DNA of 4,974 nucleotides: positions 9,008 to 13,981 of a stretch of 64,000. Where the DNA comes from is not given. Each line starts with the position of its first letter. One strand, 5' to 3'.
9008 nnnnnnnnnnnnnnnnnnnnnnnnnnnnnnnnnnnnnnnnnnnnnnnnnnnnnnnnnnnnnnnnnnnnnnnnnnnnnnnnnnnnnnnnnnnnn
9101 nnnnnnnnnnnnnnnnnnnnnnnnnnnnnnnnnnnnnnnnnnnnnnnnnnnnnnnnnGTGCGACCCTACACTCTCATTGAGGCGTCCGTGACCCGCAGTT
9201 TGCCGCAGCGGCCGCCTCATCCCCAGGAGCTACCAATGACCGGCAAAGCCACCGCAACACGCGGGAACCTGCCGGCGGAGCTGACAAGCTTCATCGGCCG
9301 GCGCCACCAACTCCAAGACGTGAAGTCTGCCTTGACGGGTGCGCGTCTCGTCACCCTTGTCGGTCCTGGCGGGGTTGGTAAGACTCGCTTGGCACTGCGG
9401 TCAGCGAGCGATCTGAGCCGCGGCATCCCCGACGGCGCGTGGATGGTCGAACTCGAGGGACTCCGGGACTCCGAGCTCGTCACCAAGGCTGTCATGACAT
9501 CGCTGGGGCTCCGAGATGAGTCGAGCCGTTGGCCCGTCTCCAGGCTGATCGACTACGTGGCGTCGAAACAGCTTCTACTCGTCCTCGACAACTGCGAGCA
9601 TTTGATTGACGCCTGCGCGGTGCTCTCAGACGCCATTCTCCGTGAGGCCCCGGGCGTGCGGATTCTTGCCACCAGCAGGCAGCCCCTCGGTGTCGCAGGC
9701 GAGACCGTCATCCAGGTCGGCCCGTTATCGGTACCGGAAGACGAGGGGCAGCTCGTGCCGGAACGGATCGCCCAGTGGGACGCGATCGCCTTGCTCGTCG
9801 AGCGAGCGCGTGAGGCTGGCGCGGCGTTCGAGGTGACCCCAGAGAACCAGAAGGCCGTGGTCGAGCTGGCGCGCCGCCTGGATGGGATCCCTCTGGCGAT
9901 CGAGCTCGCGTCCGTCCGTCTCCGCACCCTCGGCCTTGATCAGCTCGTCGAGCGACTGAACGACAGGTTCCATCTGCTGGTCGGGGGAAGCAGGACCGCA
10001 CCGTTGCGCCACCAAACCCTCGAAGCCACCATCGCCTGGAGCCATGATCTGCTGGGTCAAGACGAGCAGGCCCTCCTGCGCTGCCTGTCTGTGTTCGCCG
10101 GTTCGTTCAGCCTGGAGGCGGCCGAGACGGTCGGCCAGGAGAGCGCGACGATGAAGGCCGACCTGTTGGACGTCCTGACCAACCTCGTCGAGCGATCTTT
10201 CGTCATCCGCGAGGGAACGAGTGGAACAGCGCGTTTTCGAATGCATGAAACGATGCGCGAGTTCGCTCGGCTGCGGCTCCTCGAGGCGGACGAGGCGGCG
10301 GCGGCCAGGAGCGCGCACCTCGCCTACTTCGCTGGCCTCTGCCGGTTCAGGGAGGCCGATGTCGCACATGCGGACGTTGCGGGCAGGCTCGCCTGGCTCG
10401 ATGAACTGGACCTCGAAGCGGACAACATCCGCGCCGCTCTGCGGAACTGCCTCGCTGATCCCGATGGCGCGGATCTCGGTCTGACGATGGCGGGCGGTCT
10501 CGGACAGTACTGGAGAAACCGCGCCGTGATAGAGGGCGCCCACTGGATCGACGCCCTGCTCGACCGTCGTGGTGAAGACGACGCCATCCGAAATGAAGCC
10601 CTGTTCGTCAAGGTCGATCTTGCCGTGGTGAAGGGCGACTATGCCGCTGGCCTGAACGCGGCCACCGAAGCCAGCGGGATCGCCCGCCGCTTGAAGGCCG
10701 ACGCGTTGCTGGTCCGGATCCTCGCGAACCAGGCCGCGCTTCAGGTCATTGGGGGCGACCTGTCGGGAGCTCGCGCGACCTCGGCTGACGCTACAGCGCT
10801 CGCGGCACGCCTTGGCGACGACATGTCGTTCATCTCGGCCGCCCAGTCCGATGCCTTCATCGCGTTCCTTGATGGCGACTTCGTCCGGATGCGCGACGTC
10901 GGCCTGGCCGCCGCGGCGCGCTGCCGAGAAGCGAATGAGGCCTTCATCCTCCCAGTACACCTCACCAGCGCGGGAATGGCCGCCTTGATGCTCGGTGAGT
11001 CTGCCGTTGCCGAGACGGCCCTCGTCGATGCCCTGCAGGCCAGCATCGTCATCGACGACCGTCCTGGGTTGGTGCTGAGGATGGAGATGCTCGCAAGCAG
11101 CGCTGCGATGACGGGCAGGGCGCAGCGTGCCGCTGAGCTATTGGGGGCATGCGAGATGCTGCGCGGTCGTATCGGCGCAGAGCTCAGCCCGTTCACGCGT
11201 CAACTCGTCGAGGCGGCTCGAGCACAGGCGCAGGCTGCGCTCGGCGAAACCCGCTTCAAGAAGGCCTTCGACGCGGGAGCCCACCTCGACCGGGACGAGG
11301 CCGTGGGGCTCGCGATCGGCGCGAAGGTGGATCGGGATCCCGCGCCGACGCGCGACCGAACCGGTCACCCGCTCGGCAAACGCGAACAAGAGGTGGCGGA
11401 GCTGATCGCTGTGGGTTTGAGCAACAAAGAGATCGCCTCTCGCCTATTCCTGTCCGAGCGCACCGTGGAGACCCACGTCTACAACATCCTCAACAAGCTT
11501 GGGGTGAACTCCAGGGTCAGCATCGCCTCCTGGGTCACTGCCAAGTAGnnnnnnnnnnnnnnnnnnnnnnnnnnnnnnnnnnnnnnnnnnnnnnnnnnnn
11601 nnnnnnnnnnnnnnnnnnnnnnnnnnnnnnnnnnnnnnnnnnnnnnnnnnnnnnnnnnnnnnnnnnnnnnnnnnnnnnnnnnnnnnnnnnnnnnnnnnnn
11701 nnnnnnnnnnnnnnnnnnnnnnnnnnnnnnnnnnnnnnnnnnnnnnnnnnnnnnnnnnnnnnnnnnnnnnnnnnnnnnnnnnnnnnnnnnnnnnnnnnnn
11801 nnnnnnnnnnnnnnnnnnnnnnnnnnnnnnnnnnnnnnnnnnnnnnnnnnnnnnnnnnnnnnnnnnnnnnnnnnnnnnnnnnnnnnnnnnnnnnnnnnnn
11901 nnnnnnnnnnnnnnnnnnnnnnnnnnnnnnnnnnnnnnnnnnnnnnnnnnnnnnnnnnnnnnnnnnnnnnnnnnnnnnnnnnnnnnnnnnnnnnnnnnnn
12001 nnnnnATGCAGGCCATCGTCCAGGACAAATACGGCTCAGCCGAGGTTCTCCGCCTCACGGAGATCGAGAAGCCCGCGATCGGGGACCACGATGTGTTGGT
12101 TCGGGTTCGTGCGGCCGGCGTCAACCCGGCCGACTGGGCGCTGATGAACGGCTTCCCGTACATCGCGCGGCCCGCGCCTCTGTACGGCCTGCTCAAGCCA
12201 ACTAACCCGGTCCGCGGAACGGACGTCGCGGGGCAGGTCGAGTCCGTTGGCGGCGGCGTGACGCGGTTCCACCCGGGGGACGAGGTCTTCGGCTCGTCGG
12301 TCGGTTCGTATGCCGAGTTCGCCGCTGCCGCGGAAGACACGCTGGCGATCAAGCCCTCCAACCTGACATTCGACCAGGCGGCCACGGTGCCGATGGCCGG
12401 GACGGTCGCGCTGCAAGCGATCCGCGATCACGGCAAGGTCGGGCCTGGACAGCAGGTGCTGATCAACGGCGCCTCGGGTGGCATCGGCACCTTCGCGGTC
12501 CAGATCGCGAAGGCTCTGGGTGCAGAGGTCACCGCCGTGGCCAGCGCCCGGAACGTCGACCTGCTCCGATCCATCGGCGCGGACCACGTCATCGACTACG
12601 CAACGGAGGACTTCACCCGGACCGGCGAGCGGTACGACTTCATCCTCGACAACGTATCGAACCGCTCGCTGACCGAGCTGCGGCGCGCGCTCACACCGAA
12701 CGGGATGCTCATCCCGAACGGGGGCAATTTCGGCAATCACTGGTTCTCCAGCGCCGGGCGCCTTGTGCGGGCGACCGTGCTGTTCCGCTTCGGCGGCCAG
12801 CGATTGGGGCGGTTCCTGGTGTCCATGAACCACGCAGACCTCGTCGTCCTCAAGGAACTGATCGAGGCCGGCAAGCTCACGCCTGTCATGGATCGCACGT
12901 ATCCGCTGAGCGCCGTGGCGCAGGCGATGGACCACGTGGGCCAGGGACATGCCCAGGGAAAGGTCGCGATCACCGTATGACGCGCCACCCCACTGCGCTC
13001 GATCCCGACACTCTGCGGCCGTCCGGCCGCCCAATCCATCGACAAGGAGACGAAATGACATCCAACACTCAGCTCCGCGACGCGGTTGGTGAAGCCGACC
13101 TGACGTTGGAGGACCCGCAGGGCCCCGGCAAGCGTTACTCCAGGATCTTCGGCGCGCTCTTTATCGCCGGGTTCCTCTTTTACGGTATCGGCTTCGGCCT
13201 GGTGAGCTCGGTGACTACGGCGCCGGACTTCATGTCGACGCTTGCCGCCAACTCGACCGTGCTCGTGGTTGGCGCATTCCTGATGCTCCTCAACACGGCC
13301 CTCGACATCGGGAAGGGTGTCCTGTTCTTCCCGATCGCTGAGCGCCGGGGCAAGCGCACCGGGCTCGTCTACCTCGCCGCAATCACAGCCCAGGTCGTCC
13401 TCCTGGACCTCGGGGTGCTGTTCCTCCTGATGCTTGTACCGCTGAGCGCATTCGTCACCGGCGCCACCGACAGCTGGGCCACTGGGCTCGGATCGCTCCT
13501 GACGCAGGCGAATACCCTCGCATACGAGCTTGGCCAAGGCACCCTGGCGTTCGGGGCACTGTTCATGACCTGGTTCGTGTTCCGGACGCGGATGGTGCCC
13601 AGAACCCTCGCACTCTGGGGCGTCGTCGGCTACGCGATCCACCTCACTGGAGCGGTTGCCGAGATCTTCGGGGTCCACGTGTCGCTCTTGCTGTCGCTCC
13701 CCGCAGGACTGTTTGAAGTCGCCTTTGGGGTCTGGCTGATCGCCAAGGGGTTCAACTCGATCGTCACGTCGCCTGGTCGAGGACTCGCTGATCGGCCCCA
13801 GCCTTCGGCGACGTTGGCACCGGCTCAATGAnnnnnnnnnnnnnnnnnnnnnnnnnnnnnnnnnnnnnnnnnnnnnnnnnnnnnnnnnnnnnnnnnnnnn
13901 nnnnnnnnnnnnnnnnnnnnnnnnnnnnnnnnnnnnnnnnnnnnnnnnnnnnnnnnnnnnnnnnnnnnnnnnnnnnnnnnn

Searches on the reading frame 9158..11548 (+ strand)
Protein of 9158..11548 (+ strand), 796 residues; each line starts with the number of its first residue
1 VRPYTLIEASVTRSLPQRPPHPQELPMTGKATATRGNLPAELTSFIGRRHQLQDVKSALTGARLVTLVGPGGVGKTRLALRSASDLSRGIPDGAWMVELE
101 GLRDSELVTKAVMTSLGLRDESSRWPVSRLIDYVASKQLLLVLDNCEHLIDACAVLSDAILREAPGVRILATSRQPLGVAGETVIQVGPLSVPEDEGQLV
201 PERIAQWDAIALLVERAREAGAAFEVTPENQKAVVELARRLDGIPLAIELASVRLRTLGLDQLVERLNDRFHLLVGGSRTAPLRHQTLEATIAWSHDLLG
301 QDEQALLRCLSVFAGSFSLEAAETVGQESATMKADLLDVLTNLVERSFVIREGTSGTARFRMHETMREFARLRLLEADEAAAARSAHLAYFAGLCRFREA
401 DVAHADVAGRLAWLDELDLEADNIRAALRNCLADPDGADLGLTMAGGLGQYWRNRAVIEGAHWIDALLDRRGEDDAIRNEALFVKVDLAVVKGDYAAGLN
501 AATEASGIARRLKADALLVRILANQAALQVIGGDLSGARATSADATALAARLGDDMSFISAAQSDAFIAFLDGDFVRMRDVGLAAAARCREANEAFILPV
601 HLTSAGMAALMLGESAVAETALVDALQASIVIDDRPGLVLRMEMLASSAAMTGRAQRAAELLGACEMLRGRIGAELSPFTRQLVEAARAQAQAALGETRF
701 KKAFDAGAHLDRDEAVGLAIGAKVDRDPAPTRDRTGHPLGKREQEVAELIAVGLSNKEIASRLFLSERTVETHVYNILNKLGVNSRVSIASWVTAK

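Call 59: search_protein_families(library=ncbifam, proteins=[window:9158-11548:+], max_evalue=0.00001)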
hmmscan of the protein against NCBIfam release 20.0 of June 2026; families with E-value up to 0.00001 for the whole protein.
window:9158-11548:+ (796 aa): 17 families
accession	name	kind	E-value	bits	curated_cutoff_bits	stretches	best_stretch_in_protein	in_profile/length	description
NF052366.1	photon_PedR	equivalog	7.7e-14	51.6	120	1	739-793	3-57/74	photosynthetic electron transport-dependent transcriptional regulator PedR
NF007935.0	PRK10651.1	equivalog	2.7e-13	49.6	250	1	725-795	142-212/216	two-component system response regulator NarL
NF007505.1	PRK10100.1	equivalog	3.3e-13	49.8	250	1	739-793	145-199/204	biofilm master transcriptional regulator CsgD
NF047785.1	respo_reg_MadR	equivalog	2.8e-12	46.4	300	1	735-788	145-198/209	MadR family response regulator transcription factor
NF052445.1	RespRegMctR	equivalog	6.3e-11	42.1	300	1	734-789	140-195/205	two-component system response regulator MctR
NF007708.0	PRK10403.1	equivalog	1.6e-10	40.8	343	1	739-789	154-204/215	nitrate/nitrite response regulator protein NarP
NF041717.1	HaaA_phane_TPR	equivalog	4.1e-10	38.4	1125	1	134-374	216-426/882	cyclophane-containing RiPP biosynthesis TPR protein HaaT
NF007685.0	PRK10360.1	equivalog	1e-09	38.5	258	1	737-791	136-190/196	response regulator transcription factor UhpA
NF007403.0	PRK09935.1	equivalog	1.3e-09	38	271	1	730-791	141-202/210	fimbria biosynthesis transcriptional regulator FimZ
NF050132.1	TransRegAbsR2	equivalog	1.4e-09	37.2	850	1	683-788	481-580/582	LuxR family transcriptional regulator AbsR2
NF003420.0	PRK04841.1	equivalog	2.5e-09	35.7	537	1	737-787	837-887/903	HTH-type transcriptional regulator MalT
NF011896.0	PRK15369.1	equivalog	3.5e-09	36.6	242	1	736-793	147-204/211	two component system response regulator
TIGR03541.1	reg_near_HchA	equivalog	5.7e-09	35.8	215.6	1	730-786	163-219/232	PA1136 family autoinducer-binding transcriptional regulator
TIGR03020.2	EpsA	equivalog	1.4e-08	34.7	170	1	734-791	185-243/247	XrtB/PEP-CTERM-associated transcriptional regulator EpsA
NF040749.1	tetrathio_RR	equivalog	3.3e-07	30.2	290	1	739-787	134-182/191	tetrathionate respiration response regulator TtrR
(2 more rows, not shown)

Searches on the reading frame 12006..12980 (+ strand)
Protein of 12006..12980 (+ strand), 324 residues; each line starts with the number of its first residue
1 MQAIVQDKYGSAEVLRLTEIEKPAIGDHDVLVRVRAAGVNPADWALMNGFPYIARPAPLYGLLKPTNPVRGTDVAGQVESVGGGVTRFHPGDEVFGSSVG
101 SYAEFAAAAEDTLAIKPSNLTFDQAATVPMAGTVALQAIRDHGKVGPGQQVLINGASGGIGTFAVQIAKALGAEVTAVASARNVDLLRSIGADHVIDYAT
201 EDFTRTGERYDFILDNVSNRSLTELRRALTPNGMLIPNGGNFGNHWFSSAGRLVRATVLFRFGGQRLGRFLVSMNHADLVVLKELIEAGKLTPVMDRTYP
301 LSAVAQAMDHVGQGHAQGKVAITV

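Call 16: search_protein_families(library=pfam, proteins=[window:12006-12980:+], max_evalue=0.001)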
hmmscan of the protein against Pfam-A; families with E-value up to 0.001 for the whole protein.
window:12006-12980:+ (324 aa): 3 families
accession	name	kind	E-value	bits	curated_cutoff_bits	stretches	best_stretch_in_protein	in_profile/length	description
PF13602.12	ADH_zinc_N_2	-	4.4e-25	89.6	27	1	190-322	1-134/134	Zinc-binding dehydrogenase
PF00107.32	ADH_zinc_N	-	2.3e-14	53.9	31.8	1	159-240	1-90/129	Zinc-binding dehydrogenase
PF08240.17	ADH_N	-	5.7e-14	52.7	23.5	1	26-114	1-100/104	Alcohol dehydrogenase GroES-like domain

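Call 59: search_protein_families(library=ncbifam, proteins=[window:12006-12980:+], max_evalue=0.00001)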
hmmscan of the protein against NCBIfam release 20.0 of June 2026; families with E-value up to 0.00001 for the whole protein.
window:12006-12980:+ (324 aa): 21 families
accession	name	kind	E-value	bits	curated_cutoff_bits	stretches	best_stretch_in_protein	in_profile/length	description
TIGR02824.1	quinone_pig3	subfamily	8.2e-49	166.3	296.8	1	1-323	1-324/325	putative NAD(P)H quinone oxidoreductase, PIG3 family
TIGR01751.1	crot-CoA-red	equivalog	3.3e-33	115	378.55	2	96-204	136-247/398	crotonyl-CoA carboxylase/reductase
NF010344.0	PRK13771.1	subfamily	3.4e-32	111.7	349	2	100-323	116-332/334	putative alcohol dehydrogenase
TIGR02817.1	adh_fam_1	subfamily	9.6e-27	94.3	284.05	1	13-200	15-203/336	zinc-binding alcohol dehydrogenase family protein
NF008024.0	PRK10754.1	subfamily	1.3e-26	93.4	348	1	5-217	6-217/327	NADPH:quinone reductase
NF041172.1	AcrlCoa_red_Thmprot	equivalog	3.4e-25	88.7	500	1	100-323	116-333/334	acryloyl-CoA reductase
TIGR02823.1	oxido_YhdH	subfamily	2.6e-23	82.4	297.25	1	5-240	4-243/324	acrylyl-CoA reductase family protein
NF041183.1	Pks2_ls1_myc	equivalog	8.1e-23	79.3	2400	1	10-205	1415-1603/2086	sulfolipid-1 biosynthesis phthioceranic/hydroxyphthioceranic acid synthase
NF051456.1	acrylyl_AcuI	equivalog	7.4e-17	61.1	440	1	1-235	1-238/325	acrylyl-CoA reductase (NADPH)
NF003808.0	PRK05396.1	equivalog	2e-14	53.2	380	1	99-206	118-223/341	L-threonine 3-dehydrogenase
NF041097.1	keto_inos_dh_IolM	equivalog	2e-14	53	450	2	123-202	182-262/389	scyllo-inosose 3-dehydrogenase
NF047908.1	AldhRedAhr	equivalog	7.9e-14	51.3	470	1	116-321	136-332/335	NADPH-dependent aldehyde reductase Ahr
TIGR03989.1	Rxyl_3153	subfamily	1.4e-11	44.3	440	0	98-202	137-242/370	NDMA-dependent alcohol dehydrogenase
TIGR00692.1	tdh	equivalog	2.8e-11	43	458.35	0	99-204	116-219/340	L-threonine 3-dehydrogenase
NF058644.1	CurcmRedCuraProt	equivalog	2.9e-11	43.1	440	1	12-205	15-201/336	NADPH-dependent curcumin/dihydrocurcumin reductase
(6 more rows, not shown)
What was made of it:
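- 12006..13831 (+): Related pair outside the LAL cassettes: MDR (PIG3-like NAD(P)H quinone-oxidoreductase family) 12006-12980, overlapping by ATGA a fourth DUF4386 gene at 12977-13831. NCBIfam best match quinone_pig3, below cut-off (call 59).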

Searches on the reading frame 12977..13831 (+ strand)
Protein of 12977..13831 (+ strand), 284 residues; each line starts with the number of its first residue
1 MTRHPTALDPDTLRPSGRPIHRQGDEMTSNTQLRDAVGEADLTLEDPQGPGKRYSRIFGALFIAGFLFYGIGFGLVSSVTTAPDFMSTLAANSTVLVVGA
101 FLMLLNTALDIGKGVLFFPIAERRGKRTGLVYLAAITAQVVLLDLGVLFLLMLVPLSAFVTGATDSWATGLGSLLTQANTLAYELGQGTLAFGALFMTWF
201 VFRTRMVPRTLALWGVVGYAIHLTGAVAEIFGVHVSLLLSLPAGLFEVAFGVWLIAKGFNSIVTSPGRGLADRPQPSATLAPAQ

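Call 16: search_protein_families(library=pfam, proteins=[window:12977-13831:+], max_evalue=0.001)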
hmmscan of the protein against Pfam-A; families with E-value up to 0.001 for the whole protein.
window:12977-13831:+ (284 aa): 1 family
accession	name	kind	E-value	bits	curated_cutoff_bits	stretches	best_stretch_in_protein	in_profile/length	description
PF14329.11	DUF4386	-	3.6e-27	96.1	27.6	1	57-258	1-210/210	Domain of unknown function (DUF4386)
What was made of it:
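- Checked: A fourth DUF4386 gene (12977-13831), coupled to an MDR oxidoreductase, lies between the cassettes (call 16).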
